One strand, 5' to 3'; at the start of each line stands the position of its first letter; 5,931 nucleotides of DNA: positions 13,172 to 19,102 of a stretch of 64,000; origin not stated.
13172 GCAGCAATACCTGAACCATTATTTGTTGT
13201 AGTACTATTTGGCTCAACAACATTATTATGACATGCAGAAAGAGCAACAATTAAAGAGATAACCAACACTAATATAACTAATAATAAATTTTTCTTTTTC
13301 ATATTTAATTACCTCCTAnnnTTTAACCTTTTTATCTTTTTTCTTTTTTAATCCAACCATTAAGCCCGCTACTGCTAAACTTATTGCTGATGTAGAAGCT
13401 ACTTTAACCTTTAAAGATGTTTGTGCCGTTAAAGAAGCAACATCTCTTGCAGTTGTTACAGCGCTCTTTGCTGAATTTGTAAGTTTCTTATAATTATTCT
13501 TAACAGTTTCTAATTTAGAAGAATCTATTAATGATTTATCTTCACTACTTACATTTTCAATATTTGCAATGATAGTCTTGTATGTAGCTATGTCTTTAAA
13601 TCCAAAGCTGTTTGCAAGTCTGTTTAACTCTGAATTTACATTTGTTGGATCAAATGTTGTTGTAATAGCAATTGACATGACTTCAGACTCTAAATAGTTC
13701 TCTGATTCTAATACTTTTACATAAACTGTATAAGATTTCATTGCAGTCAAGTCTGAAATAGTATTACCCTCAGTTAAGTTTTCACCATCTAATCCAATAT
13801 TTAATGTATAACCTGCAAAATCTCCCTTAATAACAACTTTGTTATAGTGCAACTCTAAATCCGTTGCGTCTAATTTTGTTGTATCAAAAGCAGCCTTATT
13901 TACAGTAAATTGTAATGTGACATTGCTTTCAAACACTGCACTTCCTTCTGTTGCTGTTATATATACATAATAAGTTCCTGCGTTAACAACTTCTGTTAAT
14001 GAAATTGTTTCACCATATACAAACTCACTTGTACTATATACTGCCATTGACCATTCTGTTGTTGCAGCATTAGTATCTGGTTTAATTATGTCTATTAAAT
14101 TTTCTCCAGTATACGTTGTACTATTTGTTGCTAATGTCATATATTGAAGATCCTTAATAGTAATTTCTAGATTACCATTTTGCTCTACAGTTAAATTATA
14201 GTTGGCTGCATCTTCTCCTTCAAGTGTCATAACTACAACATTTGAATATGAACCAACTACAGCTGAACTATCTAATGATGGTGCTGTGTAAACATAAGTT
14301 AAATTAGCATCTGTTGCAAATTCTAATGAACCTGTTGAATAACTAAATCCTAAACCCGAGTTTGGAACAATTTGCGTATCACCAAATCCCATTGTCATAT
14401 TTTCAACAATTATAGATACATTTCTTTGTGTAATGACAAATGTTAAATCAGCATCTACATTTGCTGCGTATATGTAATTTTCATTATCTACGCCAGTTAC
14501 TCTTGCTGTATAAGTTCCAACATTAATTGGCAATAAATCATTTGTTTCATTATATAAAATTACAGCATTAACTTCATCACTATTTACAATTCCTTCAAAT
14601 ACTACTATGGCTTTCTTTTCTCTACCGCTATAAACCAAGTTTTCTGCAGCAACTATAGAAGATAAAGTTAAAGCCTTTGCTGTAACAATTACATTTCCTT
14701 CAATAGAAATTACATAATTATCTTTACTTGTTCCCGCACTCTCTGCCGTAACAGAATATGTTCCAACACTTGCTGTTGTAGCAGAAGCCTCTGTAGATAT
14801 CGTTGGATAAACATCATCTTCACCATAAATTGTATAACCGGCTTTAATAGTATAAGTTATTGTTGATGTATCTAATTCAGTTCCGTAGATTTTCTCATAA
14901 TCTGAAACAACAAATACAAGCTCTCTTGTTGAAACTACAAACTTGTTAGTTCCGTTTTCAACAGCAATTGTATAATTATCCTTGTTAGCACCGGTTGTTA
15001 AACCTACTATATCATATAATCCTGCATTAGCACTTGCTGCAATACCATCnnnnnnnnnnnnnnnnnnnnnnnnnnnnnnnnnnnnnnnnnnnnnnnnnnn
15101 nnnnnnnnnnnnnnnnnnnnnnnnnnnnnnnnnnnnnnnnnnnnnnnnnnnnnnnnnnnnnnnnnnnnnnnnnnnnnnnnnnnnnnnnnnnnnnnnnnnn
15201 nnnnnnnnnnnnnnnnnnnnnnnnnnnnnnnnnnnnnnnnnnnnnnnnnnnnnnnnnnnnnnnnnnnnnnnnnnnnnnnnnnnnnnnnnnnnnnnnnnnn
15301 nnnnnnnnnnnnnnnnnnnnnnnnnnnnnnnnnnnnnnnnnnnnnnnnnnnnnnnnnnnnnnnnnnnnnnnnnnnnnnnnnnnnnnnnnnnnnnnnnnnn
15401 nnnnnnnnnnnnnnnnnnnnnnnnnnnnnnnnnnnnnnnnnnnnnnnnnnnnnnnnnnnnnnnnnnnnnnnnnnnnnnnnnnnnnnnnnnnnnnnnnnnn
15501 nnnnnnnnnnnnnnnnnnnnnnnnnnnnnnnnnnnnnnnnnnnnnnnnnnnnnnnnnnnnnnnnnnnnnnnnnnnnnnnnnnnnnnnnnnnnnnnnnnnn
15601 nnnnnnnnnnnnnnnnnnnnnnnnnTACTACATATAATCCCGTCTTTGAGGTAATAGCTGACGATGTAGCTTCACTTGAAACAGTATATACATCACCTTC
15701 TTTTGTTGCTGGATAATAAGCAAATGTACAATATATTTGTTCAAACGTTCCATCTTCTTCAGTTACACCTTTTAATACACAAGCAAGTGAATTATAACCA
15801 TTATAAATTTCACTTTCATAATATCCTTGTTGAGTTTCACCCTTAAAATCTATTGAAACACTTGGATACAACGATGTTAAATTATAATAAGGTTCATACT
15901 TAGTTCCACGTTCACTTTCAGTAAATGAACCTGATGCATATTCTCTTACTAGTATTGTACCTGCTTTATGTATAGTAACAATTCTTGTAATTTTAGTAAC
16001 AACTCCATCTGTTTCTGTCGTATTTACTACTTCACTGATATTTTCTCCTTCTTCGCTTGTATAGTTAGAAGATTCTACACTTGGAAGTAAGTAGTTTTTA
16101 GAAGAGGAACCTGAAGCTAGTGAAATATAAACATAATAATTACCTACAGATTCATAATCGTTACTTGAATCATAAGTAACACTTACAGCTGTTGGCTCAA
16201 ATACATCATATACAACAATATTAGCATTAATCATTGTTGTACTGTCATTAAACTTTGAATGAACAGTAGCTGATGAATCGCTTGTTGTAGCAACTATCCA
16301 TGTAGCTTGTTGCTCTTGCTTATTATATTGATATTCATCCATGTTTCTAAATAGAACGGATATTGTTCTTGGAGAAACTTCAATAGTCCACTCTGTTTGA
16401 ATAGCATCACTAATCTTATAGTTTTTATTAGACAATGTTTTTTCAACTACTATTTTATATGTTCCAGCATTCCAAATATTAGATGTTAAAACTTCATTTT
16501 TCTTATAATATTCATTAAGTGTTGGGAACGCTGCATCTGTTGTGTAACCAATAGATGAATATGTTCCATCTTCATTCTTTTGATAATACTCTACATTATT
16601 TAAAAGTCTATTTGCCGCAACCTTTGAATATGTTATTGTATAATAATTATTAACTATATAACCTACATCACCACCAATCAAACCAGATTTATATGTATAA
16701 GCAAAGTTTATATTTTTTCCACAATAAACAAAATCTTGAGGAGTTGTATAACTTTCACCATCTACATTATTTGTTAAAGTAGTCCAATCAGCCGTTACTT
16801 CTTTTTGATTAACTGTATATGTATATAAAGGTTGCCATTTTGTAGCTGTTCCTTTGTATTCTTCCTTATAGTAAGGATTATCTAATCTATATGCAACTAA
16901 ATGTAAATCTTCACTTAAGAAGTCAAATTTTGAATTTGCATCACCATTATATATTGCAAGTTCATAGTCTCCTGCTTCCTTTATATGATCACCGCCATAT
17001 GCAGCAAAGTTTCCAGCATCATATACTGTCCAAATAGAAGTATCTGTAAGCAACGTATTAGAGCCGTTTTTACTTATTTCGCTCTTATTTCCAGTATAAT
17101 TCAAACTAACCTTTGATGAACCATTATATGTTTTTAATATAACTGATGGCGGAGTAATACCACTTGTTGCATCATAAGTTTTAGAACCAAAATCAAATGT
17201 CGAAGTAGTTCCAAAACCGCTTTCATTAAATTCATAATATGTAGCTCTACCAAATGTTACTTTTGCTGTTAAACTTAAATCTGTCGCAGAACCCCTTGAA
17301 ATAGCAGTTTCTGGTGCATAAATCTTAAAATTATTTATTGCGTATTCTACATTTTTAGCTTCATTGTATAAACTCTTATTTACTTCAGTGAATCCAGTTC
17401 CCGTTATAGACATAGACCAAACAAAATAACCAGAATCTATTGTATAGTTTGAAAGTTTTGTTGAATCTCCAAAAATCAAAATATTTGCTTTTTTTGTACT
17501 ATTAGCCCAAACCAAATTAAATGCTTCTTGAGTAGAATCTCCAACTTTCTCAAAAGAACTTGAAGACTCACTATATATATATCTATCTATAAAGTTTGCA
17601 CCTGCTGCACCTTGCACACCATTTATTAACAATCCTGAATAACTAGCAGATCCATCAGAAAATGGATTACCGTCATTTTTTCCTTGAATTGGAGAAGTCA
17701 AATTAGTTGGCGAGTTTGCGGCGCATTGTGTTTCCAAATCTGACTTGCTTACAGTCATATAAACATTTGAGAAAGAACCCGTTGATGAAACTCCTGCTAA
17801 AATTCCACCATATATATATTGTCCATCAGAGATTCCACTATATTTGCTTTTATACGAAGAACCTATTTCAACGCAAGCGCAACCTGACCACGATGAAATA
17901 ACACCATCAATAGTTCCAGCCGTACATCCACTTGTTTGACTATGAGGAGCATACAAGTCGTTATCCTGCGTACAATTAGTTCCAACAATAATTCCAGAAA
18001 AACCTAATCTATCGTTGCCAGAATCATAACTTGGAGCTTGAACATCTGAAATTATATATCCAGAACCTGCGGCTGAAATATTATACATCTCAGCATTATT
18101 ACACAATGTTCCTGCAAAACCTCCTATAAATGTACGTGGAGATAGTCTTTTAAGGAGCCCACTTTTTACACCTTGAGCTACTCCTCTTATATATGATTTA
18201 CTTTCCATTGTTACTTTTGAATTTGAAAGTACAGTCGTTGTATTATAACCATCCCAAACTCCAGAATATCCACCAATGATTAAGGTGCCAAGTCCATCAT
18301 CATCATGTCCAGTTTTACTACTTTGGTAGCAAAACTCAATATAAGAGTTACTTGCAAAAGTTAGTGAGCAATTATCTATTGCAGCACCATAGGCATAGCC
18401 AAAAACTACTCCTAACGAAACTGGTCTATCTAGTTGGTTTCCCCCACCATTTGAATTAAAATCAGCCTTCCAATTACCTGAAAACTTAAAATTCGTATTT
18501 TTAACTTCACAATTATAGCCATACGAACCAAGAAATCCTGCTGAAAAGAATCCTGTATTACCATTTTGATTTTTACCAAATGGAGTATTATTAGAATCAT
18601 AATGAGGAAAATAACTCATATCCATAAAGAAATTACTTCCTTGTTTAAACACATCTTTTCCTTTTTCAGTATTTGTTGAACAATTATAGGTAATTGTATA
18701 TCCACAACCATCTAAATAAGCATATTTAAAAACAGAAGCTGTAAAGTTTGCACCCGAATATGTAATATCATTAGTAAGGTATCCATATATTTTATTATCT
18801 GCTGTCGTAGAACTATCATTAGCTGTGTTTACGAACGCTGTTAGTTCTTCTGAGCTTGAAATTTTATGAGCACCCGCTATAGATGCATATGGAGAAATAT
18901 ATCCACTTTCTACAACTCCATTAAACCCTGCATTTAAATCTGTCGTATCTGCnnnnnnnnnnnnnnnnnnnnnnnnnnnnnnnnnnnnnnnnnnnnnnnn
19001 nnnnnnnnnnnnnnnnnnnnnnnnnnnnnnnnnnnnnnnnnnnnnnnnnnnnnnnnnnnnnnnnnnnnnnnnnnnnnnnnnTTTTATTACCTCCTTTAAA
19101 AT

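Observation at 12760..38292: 25-kb surface module: a two-component system and two membrane proteins upstream of a coupled operon of three giant proteins plus a lipoprotein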

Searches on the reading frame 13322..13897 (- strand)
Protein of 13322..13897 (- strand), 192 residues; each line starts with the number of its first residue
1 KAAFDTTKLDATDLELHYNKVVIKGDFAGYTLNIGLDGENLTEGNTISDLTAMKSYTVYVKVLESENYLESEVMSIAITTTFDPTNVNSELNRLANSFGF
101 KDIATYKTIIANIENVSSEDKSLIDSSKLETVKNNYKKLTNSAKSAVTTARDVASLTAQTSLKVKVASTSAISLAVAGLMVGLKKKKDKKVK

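Call 73: search_protein_families(library=pfam, proteins=[window:13322-13897:-], max_evalue=1)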
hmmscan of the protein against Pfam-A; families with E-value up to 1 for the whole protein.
window:13322-13897:- (192 aa): 1 family
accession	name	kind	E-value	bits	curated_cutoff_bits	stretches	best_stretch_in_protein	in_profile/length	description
PF00041.27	fn3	-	0.0036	17.9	25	1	8-66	10-72/84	Fibronectin type III domain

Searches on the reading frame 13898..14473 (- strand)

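Call 73: search_protein_families(library=pfam, proteins=[window:13898-14473:-], max_evalue=1)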
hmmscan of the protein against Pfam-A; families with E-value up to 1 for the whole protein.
window:13898-14473:- (192 aa): 1 family
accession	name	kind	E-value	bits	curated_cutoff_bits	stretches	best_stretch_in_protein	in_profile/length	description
PF18657.6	YDG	-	0.051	14.3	25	1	66-95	51-81/85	YDG domain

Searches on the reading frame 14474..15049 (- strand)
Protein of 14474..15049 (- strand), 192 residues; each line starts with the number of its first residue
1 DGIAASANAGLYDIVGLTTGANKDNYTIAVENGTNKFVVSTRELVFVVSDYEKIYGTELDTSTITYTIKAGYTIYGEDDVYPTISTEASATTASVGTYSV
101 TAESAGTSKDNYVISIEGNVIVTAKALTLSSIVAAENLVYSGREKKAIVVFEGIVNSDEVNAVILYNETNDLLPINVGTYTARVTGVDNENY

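Call 73: search_protein_families(library=pfam, proteins=[window:14474-15049:-], max_evalue=1)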
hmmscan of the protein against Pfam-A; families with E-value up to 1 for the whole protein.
window:14474-15049:- (192 aa): 4 families
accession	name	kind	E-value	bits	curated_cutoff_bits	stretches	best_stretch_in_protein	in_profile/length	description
PF18676.6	MBG_2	-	9.9e-07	29.7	25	3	47-118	4-68/72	MBG domain (YGX type)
PF00692.24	dUTPase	-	0.014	15.6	22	1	128-184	41-99/129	dUTPase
PF21766.3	Dit_C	-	0.1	12.7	27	1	47-84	18-54/165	Dit, C-terminal domain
PF19454.4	DUF5992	-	0.27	11.7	23.8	0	18-38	32-52/106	Family of unknown function (DUF5992)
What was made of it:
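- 14474..15049 (-): G3 stalk segment with MBG (YGX-type) domains. Call 73: PF18676 MBG_2 at 29.7 bits (cut-off 25), three stretches, E=1e-6.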

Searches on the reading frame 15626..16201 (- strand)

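Call 73: search_protein_families(library=pfam, proteins=[window:15626-16201:-], max_evalue=1)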
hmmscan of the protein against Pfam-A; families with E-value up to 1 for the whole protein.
window:15626-16201:- (192 aa): 1 family
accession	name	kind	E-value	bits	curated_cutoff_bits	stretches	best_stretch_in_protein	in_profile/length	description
PF10343.14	Q_salvage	-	0.052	13.5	25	1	21-93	42-114/285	Queuosine salvage protein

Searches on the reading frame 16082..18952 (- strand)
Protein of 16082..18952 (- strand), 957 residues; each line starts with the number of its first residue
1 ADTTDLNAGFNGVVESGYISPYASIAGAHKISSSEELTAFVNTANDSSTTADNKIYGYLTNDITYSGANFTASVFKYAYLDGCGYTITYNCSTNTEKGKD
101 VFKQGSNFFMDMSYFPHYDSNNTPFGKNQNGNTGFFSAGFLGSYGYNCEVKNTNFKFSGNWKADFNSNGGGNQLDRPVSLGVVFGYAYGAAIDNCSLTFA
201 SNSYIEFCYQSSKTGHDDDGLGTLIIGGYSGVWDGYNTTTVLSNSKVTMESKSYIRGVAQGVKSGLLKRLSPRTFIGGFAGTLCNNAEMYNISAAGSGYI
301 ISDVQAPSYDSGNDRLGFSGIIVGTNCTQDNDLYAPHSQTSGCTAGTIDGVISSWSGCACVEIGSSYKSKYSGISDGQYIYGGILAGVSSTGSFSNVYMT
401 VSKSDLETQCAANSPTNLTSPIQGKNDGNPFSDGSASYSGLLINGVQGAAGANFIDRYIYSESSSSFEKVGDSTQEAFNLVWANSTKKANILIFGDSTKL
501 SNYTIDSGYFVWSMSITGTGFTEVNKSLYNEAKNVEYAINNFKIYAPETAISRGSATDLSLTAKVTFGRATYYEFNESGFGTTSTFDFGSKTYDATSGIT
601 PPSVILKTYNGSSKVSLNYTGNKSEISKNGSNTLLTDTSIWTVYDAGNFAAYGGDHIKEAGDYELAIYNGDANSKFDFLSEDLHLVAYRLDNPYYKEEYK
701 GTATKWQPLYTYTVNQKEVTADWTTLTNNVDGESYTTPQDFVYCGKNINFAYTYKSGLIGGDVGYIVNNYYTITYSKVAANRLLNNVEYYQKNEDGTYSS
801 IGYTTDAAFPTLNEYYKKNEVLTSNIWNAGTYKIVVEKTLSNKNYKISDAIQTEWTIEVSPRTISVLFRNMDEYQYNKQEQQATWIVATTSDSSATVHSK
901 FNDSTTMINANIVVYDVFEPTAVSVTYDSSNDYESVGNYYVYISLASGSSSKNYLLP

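Call 68: predict_structure(alignment_id=A5)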
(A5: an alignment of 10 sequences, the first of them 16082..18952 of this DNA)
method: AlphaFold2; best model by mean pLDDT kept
length: 957 residues; sequences in the alignment: 10
mean_pLDDT: 50.9   pTM: 0.50
mean pLDDT of the five models: 50.9, 49.7, 49.6, 49.5, 47.5
residues with pLDDT >= 90: 55; 70-90: 184; 50-70: 187; < 50: 531
segments of 3 or more residues with pLDDT < 50: 1-15, 103-110, 264-269, 308-311, 327-340, 412-489, 501-506, 553-559, 570-832, 836-957
pLDDT, mean of each block of 10 residues (from residue 1): 26 56 87 91 87 91 76 85 87 55 44 67 66 71 89 87 66 74 91 89 82 58 85 88 85 82 50 82 82 77 65 67 54 41 66 70 66 58 55 55 55 38 31 33 29 24 26 25 33 58 48 64 63 60 65 49 58 34 29 29 29 26 25 26 32 39 40 29 34 32 34 35 30 28 22 24 24 42 33 39 36 31 36 46 37 42 26 28 31 29 27 35 42 35 38 30
secondary structure, 60 per line:
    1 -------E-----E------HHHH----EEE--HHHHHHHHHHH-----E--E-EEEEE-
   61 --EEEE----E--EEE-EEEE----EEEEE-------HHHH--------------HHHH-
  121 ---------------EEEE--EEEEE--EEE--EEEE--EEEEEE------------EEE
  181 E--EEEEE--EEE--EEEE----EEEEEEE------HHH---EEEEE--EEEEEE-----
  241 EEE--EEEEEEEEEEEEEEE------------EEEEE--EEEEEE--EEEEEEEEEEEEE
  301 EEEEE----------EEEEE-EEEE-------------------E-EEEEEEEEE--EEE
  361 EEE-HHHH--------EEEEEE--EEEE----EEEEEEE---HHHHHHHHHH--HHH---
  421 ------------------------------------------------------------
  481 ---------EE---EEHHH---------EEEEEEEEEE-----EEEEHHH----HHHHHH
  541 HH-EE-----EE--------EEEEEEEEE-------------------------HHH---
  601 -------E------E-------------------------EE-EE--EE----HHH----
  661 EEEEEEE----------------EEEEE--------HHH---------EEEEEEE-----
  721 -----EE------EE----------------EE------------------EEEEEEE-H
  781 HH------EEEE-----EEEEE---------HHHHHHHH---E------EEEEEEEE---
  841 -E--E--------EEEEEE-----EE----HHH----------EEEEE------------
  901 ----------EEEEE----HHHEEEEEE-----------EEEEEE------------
elements in order (helices of 4 or more, strands of 3 or more residues): H21-24 E29-31 H34-44 E55-59 E63-66 E74-76 E78-81 E86-90 H98-101 H116-119 E136-139 E142-146 E149-151 E154-157 E160-165 E178-181 E184-188 E191-193 E196-199 E204-210 E223-227 E230-235 E241-243 E246-260 E273-277 E280-285 E288-305 E316-320 E322-325 E347-355 E358-363 H365-368 E377-382 E385-388 E393-399 H403-412 E509-518 E524-527 H535-542 E561-569 E661-667 E684-688 E709-715 E772-778 E789-792 E798-802 H812-819 E830-837 E854-859 E884-888 E911-915 E923-928 E940-945
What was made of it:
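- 17723..18895 (-): G3 head domain (aa ~63-453), predicted right-handed beta-helix, paralogous to the G2 head. The AF2 pLDDT block means are mostly 66-91 for model residues 20-330 (call 68).
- On GLUG-motif beta-helix proteins (Pfam PF07581; IgA1 protease N-terminal domain): The head model has pLDDT block means mostly 66-91 (call 68).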

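Call 70: fold_search(model_id=the predicted structure, library=pdb)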
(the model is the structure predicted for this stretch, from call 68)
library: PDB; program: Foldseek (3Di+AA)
matches with E <= 10: 75; with E <= 0.001: 0
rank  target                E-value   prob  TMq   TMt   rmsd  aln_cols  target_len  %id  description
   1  7uvk                  2.7e-02  0.85  0.16  0.12  10.7       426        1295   11  G. haemolysans IgA1 protease (released 2022-11-23)
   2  6xjb                  3.2e-02  0.84  0.16  0.13  11.9       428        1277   12  IgA1 Protease (released 2020-12-09)
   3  6xja_P                3.7e-02  0.94  0.15  0.12   9.1       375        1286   11  Streptococcus Pneumoniae IgA1 Protease with IgA1 substrate (released 2021-01-20)
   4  3lmw_B                4.1e-01  0.09  0.12  0.21  14.0       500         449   11  Crystal structure of iota-carrageenase family GH82 from A. fortis in absence of chloride ions (released 2010-08-18)
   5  24qi                  4.3e-01  0.08  0.11  0.16  16.6       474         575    8  Crystal structure of a tailspike depolymerase (Belisarius_gp86) from Acinetobacter phage Belisarius (released 2026-03-25)
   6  9k4a_A                8.5e-01  0.03  0.08  0.10  15.3       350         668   12  Cryo-EM structure of depolymerase S2-4 from Klebsiella phage K64-1 (released 2026-03-25)
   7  5c1e                  1.5e+00  0.08  0.11  0.28  13.4       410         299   11  Crystal Structure of the Pectin Methylesterase from Aspergillus niger in Penultimately Deglycosylated Form (N-acetylgluc (released 2015-07-01)
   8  5ftx                  1.7e+00  0.03  0.03  0.04  22.6       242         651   12  Structure of surface layer protein SbsC, domains 4-9 (released 2017-02-22)
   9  8guy_E                2.0e+00  0.01  0.06  0.06  34.6       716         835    7  human insulin receptor bound with two insulin molecules (released 2022-11-09)
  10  4u49_A                2.1e+00  0.03  0.07  0.16  13.6       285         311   10  Crystal structure of Pectate Lyase Pel3 from Pectobacterium carotovorum with two monomers in the A.U (released 2015-08-05)
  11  5ny0                  2.3e+00  0.03  0.09  0.19  15.8       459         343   11  L. reuters 100-23 SRRP (released 2018-03-21)
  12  8bke_AAA              2.3e+00  0.02  0.08  0.14  15.9       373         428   10  Crystal structure of the Klebsiella phage KP34p57 capsular depolymerase (released 2023-08-30)
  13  8s80_C                2.4e+00  0.04  0.04  0.13  25.2       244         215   13  Domains 4 and 5 of Sap S-layer protein from Bacillus anthracis (released 2024-11-20)
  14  5awg_F                2.4e+00  0.01  0.07  0.12  19.5       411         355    8  Crystal structure of Hg-bound SufB-SufC-SufD complex from Escherichia coli (released 2015-11-11)
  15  6kve                  2.6e+00  0.01  0.08  0.15  15.8       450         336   10  Crystal structure of a GH28 endo-polygalacturonase from Talaromyces leycettanus JCM 12802 (released 2020-09-09)
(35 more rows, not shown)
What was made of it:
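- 17723..18895 (-): The top three Foldseek hits are IgA1 proteases 7uvk, 6xjb and 6xja (probability 0.84-0.94, E about 0.03; call 70).
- On GLUG-motif beta-helix proteins (Pfam PF07581; IgA1 protease N-terminal domain): The top three Foldseek PDB hits are 7uvk, 6xjb and 6xja, with probability 0.84-0.94 but E 0.03-0.04 and TM 0.15-0.16 normalised on the 957-aa query (call 70).
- Closest known: Fibrillar adhesins of Gram-positive bacteria. Same: The beta-helix's best structural neighbours are the IgA1-protease GLUG beta-helix (call 70).
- The AF2 head model's best fold matches are the IgA1 protease beta-helix (calls 68, 70). Foldseek also lists S-layer domains (SbsC, Sap) among the weak hits (call 70).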

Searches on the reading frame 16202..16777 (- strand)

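Call 73: search_protein_families(library=pfam, proteins=[window:16202-16777:-], max_evalue=1)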
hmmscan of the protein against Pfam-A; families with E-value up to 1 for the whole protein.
window:16202-16777:- (192 aa): 1 family
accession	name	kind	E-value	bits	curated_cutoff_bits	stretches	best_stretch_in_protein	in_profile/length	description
PF09345.15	SiaC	-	0.032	14.3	24.5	1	112-189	42-119/120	SiaC family regulatory phosphoprotein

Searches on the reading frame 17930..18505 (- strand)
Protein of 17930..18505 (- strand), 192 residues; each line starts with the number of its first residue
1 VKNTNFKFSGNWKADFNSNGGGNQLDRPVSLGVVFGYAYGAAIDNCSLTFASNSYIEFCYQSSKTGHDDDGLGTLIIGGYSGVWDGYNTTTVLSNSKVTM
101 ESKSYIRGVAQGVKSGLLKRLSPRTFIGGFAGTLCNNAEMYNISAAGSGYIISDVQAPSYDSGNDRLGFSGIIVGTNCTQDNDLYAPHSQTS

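Call 73: search_protein_families(library=pfam, proteins=[window:17930-18505:-], max_evalue=1)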
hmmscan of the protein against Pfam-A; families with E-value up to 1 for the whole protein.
window:17930-18505:- (192 aa): 1 family
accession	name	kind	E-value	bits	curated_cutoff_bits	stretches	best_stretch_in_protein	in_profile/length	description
PF07581.17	Glug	-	0.0052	17.6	20.5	1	31-49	5-24/28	The GLUG motif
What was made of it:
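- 17723..18895 (-): The Pfam GLUG score is 17.6 bits, below the 20.5 cut-off (call 73).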
